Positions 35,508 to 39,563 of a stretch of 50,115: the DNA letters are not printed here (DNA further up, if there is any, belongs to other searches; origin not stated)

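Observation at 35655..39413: Four-enzyme fusion (CgeB-like GT + FkbM MTase + class I MTase + CE4 deacetylase), translationally coupled to the mega-GT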

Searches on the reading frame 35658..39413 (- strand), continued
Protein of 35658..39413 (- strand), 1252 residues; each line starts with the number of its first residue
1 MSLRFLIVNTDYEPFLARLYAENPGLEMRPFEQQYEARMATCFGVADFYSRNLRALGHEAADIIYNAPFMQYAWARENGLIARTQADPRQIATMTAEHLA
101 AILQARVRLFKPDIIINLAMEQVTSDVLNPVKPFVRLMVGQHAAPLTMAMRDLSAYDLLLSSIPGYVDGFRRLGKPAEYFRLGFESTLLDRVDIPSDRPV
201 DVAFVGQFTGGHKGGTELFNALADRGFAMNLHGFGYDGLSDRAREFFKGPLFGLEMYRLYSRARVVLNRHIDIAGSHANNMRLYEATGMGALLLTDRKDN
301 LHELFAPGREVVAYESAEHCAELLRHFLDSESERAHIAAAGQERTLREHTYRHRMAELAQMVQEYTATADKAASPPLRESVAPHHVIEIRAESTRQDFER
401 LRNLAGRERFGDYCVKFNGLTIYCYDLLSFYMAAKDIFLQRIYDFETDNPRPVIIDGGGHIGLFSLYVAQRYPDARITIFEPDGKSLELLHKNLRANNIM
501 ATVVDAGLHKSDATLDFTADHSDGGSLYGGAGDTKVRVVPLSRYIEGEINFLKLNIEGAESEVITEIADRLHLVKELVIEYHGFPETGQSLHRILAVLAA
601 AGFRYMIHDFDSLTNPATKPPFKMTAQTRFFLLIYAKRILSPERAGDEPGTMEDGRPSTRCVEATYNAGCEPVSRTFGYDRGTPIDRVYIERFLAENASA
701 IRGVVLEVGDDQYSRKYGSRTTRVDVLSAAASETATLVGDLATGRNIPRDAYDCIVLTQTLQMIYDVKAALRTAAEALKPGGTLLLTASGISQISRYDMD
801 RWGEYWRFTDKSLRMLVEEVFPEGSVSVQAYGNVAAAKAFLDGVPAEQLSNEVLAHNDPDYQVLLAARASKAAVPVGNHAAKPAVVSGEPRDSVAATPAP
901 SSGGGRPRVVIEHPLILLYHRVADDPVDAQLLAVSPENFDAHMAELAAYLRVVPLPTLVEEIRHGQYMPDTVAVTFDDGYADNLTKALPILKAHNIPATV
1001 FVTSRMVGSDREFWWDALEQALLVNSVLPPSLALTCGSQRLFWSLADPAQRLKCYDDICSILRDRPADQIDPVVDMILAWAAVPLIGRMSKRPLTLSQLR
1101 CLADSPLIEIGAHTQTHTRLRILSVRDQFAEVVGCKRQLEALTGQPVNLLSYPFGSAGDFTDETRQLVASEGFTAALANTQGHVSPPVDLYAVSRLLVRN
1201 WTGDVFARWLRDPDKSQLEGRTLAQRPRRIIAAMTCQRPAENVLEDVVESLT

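Call 26: search_solved_structures(query=window:35658-39413:-, max_evalue=0.01)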
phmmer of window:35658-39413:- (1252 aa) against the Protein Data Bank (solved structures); distinct sequences matched with E-value up to 0.01: 11.
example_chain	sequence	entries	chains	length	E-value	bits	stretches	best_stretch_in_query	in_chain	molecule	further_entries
4hd5_A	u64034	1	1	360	9.3e-07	30.2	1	1093-1165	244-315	Polysaccharide deacetylase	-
6go1_A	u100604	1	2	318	2.4e-06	28.8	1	1094-1166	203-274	Polysaccharide deacetylase-like protein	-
4v33_A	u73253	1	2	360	4.6e-05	24.6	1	1093-1165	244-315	POLYSACCHARIDE DEACETYLASE-LIKE PROTEIN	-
5bu6_A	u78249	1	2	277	0.00035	21.6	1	968-1004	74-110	BpsB (PgaB), Poly-beta-1,6-N-acetyl-D-glucosamine N-deacetylase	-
3dtn_A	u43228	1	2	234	0.0016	19.4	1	445-512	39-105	Putative Methyltransferase MM_2633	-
3vus_A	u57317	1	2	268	0.0017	19.3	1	917-999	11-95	Poly-beta-1,6-N-acetyl-D-glucosamine N-deacetylase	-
4wcj_A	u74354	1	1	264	0.0026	18.8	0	915-1012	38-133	Polysaccharide deacetylase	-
6hm9_A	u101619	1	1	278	0.0066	17.4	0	964-1012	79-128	Putative polysaccharide deacetylase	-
4f9d_A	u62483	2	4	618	0.0074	17.2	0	917-999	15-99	Poly-beta-1,6-N-acetyl-D-glucosamine N-deacetylase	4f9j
7bly_A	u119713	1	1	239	0.0085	17.1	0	968-1006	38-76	Aspergillus niger contig An12c0130, genomic contig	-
4u10_A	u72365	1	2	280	0.0088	17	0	916-1001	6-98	Poly-beta-1,6-N-acetyl-D-glucosamine N-deacetylase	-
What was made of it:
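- Tried and rejected: Single-sequence search against PDB gave only weak CE4 hits (call 26).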

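Call 27: find_related_loci(query=A1, collection=genome_contigs, flank=10000)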
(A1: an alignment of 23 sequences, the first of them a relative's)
Query A1 (1252 aa) in genome_contigs; peptide patterns used: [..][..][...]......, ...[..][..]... (x = any residue, [..] = any of these).
600 stretches matched a pattern (row limit reached: there are more); 569 encode a relative of the query (tblastn E <= 1e-3); the best 80 are kept; 80 distinct loci.
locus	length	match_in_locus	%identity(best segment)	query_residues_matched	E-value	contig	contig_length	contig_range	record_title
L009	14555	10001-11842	41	671-1211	2e-115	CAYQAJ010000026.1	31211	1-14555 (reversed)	MAG TPA_asm: uncultured Pirellulaceae bacterium isolate SRP214966_co2_142 genome assembly, contig: NODE_1746_length_3121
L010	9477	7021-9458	42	352-1208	2e-107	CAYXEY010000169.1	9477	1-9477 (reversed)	MAG TPA_asm: uncultured Planctomycetaceae bacterium isolate binchicken_co245_183 genome assembly, contig: NODE_8773_leng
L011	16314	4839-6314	42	383-873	3e-107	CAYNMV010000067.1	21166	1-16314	MAG TPA_asm: uncultured Tepidisphaeraceae bacterium isolate SRP268622_co1_281 genome assembly, contig: NODE_5282_length_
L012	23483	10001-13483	40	3-1206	0e+0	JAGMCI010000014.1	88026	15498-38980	MAG: candidate division WOR-3 bacterium isolate RS_16_8 ZL425.bin.8.fa_14, whole genome shotgun sequence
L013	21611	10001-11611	38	672-1211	1e-102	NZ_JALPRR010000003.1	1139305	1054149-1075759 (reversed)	Pontibacter ruber strain JC213 Scaffold3_1, whole genome shotgun sequence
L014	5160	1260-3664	38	415-1210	4e-149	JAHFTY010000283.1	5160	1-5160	MAG: Acidobacteria bacterium isolate nzgw67 NODE_64107_length_5161_cov_3.256746, whole genome shotgun sequence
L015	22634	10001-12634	36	667-1233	2e-95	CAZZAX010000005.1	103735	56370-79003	MAG TPA_asm: uncultured Pirellulales bacterium isolate SRP068000_co1_46 genome assembly, contig: NODE_107_length_103735_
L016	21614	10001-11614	37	664-1201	4e-86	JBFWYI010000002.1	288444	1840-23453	MAG: Sandaracinaceae bacterium isolate CA_2019_TPBS_160 NODE_327_length_288444_cov_6.932456_TPBS, whole genome shotgun s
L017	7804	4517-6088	38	671-1210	2e-86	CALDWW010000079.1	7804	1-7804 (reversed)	MAG: uncultured Gammaproteobacteria bacterium isolate N4_Bin_Bin_38_1 genome assembly, contig: c_000001043568, whole gen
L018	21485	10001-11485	38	655-1179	5e-80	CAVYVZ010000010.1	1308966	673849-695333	MAG: uncultured Acidobacteriota bacterium isolate MFD09206.bin.2.2 genome assembly, contig: contig_687, whole genome sho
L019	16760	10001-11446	40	671-1203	1e-79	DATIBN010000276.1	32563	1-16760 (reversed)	MAG TPA_asm: Thermoanaerobaculia bacterium isolate SMAG_U16291 k141_832196, whole genome shotgun sequence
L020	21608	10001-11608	35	672-1210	3e-91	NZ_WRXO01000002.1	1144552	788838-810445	Chitinophaga oryziterrae strain JCM 16595 NODE_2_length_1144552_cov_24.952734, whole genome shotgun sequence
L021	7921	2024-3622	35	668-1211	2e-76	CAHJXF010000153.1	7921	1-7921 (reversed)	Betaproteobacteria bacterium isolate Lichen_MAGs_lobaria11 genome assembly, contig: NODE_9881_length_7921_cov_3.731387,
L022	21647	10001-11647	36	671-1212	1e-88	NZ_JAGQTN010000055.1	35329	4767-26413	MAG: Gordonia sp. (in: high G+C Gram-positive bacteria) isolate HKST-UBA34 k127_369242, whole genome shotgun sequence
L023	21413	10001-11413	32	671-1156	6e-69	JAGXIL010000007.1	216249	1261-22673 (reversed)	MAG: Gillisia sp. isolate LH_M85 k141_69244, whole genome shotgun sequence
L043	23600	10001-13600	50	3-1211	9e-93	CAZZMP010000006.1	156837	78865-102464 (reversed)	MAG TPA_asm: uncultured Geobacter sp. isolate SRP192927_co3_443 genome assembly, contig: NODE_75_length_156837_cov_36.82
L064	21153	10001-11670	45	657-1215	7e-92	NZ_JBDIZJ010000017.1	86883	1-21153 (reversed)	Pontibacter chitinilyticus strain KCTC 52914 NODE_17_length_86883_cov_21.159321, whole genome shotgun sequence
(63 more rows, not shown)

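Call 29: search_solved_structures(query=A1, max_evalue=0.01)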
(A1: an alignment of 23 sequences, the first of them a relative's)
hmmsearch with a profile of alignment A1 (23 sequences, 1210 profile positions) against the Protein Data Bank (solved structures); distinct sequences matched with E-value up to 0.01: 33.
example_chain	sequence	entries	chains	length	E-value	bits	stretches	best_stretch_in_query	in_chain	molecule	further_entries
6dq3_A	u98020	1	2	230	4.9e-18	67.7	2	881-972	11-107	Polysaccharide deacetylase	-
6go1_A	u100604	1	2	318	1.9e-15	59.1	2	1059-1163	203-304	Polysaccharide deacetylase-like protein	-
4hd5_A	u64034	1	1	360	1.2e-14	56.4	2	1058-1131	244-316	Polysaccharide deacetylase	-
4v33_A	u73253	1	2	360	2.7e-14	55.3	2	1058-1131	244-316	POLYSACCHARIDE DEACETYLASE-LIKE PROTEIN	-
4wcj_A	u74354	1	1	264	1.6e-09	39.5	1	879-977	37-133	Polysaccharide deacetylase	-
4u10_A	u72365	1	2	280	6.3e-09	37.5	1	881-964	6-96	Poly-beta-1,6-N-acetyl-D-glucosamine N-deacetylase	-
7bly_A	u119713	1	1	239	6.5e-09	37.5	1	930-975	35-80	Aspergillus niger contig An12c0130, genomic contig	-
7ax7_A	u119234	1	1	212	6.6e-08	34.2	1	935-975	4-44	Endo-1,4-beta-xylanase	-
6hm9_A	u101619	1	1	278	9.9e-08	33.6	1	1072-1124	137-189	Putative polysaccharide deacetylase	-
3vus_A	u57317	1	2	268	1.9e-07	32.6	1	884-963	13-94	Poly-beta-1,6-N-acetyl-D-glucosamine N-deacetylase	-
6h8l_A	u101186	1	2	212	2.7e-07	32.1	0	1074-1124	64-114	Peptidoglycan-N-acetylmuramic acid deacetylase PdaC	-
5bu6_A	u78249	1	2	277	2.8e-07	32.1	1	931-971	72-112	BpsB (PgaB), Poly-beta-1,6-N-acetyl-D-glucosamine N-deacetylase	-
2c1g_A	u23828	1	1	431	7.6e-07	30.6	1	1061-1124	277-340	PEPTIDOGLYCAN GLCNAC DEACETYLASE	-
1ny1_A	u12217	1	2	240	1.2e-06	29.9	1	927-975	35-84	Probable polysaccharide deacetylase pdaA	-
6hpa_A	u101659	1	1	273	1.3e-06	29.8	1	1072-1124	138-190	Putative polysaccharide deacetylase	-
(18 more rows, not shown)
